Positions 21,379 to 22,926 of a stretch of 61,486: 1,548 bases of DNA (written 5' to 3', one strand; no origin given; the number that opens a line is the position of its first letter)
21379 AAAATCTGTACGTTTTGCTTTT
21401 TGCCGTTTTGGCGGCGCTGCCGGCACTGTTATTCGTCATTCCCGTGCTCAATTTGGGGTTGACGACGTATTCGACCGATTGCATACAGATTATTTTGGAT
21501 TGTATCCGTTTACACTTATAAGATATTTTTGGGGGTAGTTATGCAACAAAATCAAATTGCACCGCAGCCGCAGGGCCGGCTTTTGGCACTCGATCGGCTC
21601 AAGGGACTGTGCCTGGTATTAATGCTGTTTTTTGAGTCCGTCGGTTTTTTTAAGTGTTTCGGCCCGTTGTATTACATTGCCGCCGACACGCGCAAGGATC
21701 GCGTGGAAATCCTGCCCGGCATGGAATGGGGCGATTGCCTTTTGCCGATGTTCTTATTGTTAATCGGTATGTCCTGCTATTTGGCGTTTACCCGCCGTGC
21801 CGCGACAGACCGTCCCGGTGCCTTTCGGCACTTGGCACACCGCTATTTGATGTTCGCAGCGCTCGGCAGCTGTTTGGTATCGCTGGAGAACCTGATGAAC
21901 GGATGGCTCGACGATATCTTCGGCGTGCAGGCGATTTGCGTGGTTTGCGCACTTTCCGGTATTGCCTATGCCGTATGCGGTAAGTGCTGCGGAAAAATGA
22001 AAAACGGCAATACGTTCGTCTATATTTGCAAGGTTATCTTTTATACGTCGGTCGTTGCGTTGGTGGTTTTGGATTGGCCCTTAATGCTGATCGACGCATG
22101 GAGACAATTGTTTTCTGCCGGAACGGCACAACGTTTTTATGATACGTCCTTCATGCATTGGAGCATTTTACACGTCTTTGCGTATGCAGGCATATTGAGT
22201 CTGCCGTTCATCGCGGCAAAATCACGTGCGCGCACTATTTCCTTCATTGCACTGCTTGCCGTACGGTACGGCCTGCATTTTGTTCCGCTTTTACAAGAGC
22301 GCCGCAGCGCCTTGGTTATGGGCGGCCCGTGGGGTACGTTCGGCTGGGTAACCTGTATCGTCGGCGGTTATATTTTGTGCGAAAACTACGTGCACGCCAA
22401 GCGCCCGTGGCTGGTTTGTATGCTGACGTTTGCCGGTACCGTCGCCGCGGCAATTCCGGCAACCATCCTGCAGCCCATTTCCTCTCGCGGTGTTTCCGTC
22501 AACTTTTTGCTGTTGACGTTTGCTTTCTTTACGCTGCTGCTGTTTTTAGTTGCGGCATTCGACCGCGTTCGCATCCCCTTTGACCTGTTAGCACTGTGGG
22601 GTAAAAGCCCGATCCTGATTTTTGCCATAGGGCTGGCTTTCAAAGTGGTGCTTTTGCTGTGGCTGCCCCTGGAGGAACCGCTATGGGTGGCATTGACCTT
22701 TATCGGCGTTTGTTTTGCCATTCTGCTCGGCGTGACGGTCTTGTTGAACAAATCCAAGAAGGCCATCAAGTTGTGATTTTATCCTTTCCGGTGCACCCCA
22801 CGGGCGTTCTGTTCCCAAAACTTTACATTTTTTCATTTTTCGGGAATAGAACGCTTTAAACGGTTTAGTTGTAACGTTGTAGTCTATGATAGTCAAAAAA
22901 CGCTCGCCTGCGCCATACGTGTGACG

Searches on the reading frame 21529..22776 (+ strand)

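Call 48: search_protein_families(library=pfam, proteins=[window:21529-22776:+])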
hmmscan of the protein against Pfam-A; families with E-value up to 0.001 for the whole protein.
window:21529-22776:+ (415 aa): 1 family
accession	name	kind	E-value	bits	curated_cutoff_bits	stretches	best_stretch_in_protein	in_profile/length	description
PF07786.18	HGSNAT_cat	-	0.00011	22.3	22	1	17-142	1-112/222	Heparan-alpha-glucosaminide N-acetyltransferase, catalytic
